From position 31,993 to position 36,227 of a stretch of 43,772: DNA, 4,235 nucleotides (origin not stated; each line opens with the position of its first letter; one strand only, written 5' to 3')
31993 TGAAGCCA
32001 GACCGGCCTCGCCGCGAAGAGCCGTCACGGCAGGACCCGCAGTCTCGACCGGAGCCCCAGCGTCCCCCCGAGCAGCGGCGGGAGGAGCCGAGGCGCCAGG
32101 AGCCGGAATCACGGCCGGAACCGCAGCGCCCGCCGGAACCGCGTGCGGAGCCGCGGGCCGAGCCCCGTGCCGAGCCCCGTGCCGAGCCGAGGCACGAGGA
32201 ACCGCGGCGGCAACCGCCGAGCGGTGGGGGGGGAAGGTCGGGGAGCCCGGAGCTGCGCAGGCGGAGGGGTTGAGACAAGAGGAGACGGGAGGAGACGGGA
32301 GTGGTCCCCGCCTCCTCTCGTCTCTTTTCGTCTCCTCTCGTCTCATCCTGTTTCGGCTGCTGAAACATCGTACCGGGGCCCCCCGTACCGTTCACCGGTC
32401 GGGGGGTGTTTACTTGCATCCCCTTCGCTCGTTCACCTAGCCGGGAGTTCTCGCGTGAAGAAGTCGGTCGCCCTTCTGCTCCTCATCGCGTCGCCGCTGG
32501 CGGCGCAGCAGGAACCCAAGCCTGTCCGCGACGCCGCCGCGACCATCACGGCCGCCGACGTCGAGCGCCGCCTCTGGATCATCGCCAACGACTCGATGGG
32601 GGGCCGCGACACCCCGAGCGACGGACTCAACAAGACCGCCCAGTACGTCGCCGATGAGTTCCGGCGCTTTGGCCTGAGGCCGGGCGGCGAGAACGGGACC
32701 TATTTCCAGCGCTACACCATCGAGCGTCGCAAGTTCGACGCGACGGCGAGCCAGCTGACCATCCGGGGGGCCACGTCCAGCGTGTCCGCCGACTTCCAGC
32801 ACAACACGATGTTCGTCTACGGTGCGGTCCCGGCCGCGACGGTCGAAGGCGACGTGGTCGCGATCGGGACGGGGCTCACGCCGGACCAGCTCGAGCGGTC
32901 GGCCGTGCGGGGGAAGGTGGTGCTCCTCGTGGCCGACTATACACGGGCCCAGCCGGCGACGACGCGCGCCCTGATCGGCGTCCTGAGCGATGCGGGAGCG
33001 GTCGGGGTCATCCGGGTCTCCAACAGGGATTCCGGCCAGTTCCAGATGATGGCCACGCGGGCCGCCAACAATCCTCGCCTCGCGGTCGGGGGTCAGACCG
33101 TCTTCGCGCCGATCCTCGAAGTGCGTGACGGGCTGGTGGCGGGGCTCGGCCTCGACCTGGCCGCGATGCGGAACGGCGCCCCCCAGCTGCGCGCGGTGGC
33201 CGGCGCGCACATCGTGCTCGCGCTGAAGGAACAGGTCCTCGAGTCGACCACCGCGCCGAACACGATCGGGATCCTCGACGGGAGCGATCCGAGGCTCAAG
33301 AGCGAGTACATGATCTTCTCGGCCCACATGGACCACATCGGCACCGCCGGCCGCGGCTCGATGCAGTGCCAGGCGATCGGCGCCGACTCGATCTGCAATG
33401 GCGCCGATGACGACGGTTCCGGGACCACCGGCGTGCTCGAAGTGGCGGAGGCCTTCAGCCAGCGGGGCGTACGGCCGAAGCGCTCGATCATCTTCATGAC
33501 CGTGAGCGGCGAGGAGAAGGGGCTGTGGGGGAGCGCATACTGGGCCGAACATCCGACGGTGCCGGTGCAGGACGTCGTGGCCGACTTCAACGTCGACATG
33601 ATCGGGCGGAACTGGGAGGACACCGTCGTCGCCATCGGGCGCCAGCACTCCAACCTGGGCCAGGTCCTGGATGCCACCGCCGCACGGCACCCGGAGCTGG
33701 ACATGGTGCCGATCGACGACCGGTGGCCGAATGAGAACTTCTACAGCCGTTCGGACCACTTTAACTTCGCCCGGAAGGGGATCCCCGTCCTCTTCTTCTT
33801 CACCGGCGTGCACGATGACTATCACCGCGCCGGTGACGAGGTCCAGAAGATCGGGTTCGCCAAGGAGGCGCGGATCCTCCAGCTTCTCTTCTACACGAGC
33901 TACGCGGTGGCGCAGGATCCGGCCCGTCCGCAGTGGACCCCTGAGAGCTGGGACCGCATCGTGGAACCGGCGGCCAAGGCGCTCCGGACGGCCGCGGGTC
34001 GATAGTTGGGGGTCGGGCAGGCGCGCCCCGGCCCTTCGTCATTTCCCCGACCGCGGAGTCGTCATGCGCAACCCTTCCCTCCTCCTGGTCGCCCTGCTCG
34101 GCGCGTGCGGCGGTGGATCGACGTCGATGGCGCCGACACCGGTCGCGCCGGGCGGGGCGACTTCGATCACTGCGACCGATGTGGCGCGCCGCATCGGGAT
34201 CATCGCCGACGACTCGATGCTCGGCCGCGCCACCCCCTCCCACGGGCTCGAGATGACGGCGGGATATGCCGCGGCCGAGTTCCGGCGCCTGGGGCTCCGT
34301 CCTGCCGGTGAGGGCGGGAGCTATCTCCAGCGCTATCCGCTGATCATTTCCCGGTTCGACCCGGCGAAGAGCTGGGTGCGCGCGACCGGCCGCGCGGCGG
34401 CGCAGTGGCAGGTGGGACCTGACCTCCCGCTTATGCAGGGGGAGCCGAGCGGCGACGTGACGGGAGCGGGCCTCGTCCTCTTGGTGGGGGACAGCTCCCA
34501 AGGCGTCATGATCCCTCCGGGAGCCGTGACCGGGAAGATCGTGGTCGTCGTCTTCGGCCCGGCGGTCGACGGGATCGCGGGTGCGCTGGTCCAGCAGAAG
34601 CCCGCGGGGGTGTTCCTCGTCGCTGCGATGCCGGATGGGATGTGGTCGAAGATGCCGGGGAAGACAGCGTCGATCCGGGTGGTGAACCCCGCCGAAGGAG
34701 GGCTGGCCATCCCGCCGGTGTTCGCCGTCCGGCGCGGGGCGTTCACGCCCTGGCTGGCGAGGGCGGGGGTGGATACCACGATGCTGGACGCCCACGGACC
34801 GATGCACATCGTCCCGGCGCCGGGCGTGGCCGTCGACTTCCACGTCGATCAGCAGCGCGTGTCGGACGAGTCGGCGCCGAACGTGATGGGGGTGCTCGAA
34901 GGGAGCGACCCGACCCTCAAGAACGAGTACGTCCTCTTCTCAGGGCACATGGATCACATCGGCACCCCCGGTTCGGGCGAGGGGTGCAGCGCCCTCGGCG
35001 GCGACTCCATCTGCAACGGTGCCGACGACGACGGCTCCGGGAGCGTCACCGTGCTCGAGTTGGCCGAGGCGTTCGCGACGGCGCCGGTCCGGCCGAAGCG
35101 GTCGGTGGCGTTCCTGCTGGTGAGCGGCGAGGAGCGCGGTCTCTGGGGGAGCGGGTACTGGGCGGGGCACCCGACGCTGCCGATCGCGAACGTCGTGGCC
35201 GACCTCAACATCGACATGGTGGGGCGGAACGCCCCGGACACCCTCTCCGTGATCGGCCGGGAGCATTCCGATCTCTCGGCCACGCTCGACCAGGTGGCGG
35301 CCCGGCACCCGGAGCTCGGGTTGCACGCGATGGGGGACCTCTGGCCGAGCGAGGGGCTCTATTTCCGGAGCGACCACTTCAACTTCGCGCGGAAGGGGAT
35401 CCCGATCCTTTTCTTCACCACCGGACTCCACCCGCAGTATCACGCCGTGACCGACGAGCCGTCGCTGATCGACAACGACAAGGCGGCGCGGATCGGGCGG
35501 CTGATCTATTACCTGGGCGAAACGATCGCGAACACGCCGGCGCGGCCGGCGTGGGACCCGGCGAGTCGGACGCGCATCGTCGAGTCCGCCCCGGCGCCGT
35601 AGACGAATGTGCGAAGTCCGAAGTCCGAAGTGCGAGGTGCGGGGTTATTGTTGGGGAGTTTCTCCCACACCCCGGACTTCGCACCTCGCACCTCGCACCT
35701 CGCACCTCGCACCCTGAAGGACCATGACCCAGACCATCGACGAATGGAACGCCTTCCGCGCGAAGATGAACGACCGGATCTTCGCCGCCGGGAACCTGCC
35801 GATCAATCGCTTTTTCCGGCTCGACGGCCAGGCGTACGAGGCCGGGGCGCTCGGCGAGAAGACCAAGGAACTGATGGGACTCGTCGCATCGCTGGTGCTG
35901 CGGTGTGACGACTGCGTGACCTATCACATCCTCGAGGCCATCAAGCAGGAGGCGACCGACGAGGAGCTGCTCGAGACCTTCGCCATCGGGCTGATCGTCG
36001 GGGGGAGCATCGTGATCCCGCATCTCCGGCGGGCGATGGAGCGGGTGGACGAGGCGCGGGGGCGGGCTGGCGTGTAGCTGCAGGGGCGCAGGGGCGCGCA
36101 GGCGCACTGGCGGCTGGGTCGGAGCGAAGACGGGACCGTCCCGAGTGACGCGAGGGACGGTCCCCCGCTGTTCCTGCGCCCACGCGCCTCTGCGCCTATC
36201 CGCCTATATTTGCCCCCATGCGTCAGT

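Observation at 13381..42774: Dispersed class of hairpins whose arms are tandem arrays of a 7-9 nt unit, with a different unit at most loci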

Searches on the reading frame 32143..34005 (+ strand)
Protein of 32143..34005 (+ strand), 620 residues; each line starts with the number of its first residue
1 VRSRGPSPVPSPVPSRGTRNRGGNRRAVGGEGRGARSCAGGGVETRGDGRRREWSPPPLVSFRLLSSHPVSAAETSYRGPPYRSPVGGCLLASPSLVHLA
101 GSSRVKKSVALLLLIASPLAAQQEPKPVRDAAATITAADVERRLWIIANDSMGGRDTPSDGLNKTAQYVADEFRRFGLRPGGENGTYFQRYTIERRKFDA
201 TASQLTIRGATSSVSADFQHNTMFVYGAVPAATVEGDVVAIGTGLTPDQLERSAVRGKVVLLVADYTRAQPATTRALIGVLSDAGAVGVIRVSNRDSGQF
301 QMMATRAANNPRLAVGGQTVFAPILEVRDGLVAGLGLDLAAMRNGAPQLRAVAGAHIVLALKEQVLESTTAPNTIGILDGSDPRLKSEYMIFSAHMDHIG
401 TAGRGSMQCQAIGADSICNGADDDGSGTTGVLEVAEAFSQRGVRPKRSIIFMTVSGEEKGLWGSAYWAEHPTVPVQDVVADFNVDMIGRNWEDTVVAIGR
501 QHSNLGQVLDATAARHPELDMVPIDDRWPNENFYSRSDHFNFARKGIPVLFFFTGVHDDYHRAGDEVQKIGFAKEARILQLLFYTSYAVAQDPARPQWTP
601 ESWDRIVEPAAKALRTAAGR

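Call 18: search_protein_families(library=pfam, proteins=[window:32143-34005:+])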
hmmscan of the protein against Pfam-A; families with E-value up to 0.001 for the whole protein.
window:32143-34005:+ (620 aa): 2 families
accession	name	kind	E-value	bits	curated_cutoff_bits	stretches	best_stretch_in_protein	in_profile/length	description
PF04389.22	Peptidase_M28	-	8.4e-40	137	21.3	1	373-581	1-188/193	Peptidase family M28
PF01546.33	Peptidase_M20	-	4.9e-06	27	24.6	1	420-586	32-113/206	Peptidase family M20/M25/M40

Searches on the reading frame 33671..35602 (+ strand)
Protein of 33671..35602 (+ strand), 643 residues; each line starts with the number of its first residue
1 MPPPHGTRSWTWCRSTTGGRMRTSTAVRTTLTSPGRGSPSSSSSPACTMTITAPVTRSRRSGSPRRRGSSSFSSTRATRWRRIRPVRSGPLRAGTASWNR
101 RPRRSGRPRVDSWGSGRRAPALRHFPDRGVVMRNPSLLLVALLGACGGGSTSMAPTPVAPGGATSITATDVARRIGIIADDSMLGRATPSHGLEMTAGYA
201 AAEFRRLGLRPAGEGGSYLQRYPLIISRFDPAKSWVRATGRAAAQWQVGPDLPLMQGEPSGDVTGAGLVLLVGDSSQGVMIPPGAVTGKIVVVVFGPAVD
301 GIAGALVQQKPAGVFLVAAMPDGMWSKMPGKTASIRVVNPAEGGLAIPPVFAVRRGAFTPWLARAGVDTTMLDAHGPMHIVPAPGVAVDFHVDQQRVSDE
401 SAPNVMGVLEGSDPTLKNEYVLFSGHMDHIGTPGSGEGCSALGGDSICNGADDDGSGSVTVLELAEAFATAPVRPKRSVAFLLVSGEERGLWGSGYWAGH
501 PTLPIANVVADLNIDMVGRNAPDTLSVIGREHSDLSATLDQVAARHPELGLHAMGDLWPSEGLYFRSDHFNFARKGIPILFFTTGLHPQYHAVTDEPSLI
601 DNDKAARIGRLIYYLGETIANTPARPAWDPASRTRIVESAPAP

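Call 18: search_protein_families(library=pfam, proteins=[window:33671-35602:+])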
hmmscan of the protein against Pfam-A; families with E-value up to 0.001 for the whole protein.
window:33671-35602:+ (643 aa): 2 families
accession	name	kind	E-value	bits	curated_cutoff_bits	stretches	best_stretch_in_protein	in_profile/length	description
PF04389.22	Peptidase_M28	-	2.9e-41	141.7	21.3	1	404-614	1-191/193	Peptidase family M28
PF01546.33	Peptidase_M20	-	0.00012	22.5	24.6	1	423-499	2-81/206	Peptidase family M20/M25/M40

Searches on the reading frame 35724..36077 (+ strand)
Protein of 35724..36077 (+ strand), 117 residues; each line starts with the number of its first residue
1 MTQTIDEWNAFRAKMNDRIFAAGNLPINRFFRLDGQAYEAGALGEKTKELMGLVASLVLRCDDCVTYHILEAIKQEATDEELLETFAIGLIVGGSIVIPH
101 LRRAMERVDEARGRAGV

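Call 18: search_protein_families(library=pfam, proteins=[window:35724-36077:+])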
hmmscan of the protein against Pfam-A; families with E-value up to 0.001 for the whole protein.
window:35724-36077:+ (117 aa): 1 family
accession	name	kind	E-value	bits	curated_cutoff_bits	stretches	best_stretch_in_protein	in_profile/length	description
PF02627.25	CMD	-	8.8e-15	54.9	23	1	29-106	6-83/84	Carboxymuconolactone decarboxylase family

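Call 69: find_encoding_contigs(protein=window:35724-36077:+, flank=6000, max_places=10)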
Protein window:35724-36077:+ (117 aa): 22 contigs read that carry it; 10 places shown.
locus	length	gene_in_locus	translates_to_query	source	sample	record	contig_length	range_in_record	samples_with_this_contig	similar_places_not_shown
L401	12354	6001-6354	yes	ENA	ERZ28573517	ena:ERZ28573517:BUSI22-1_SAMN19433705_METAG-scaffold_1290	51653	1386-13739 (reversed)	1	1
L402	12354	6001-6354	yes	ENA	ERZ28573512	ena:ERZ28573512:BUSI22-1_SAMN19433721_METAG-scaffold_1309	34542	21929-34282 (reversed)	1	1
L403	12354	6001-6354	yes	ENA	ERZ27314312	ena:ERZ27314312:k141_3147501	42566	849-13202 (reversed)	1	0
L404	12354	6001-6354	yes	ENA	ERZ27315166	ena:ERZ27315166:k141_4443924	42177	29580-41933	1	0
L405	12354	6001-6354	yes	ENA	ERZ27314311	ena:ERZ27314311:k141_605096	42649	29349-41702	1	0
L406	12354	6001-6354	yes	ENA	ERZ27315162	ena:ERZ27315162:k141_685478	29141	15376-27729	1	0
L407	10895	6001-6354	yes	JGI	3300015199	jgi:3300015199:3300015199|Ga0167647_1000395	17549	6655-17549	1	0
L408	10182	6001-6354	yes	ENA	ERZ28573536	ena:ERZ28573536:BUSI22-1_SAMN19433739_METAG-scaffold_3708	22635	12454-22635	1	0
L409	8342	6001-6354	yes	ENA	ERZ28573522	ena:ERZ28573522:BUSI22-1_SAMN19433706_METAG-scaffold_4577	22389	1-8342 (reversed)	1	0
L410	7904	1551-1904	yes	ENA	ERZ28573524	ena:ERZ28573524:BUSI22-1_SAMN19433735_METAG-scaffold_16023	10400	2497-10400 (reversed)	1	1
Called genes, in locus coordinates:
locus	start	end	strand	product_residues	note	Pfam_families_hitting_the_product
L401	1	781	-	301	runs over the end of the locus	PF01882:DUF58, PF13519:VWA_2 (weak)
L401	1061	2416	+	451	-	-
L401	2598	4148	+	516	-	PF04389:Peptidase_M28, PF01546:Peptidase_M20 (weak)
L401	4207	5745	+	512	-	PF04389:Peptidase_M28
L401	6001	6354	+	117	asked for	PF02627:CMD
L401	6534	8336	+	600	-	PF00009:GTP_EFTU, PF03144:GTP_EFTU_D2, PF14492:EFG_III (weak), PF00679:EFG_C, PF06421:LepA_C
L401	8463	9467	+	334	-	PF01075:Glyco_transf_9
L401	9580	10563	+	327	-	PF00480:ROK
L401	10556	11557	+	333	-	PF00294:PfkB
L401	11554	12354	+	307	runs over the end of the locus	PF02518:HATPase_c (weak)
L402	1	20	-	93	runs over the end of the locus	?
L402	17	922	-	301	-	PF01882:DUF58, PF13519:VWA_2 (weak)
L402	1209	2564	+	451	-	-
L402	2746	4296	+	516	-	PF04389:Peptidase_M28, PF01546:Peptidase_M20 (weak)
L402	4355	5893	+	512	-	PF04389:Peptidase_M28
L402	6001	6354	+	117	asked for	PF02627:CMD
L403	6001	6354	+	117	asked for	PF02627:CMD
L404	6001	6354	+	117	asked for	PF02627:CMD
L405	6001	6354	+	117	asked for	PF02627:CMD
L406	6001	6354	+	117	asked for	PF02627:CMD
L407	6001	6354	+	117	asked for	PF02627:CMD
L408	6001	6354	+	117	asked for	PF02627:CMD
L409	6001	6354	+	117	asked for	PF02627:CMD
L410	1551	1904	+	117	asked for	PF02627:CMD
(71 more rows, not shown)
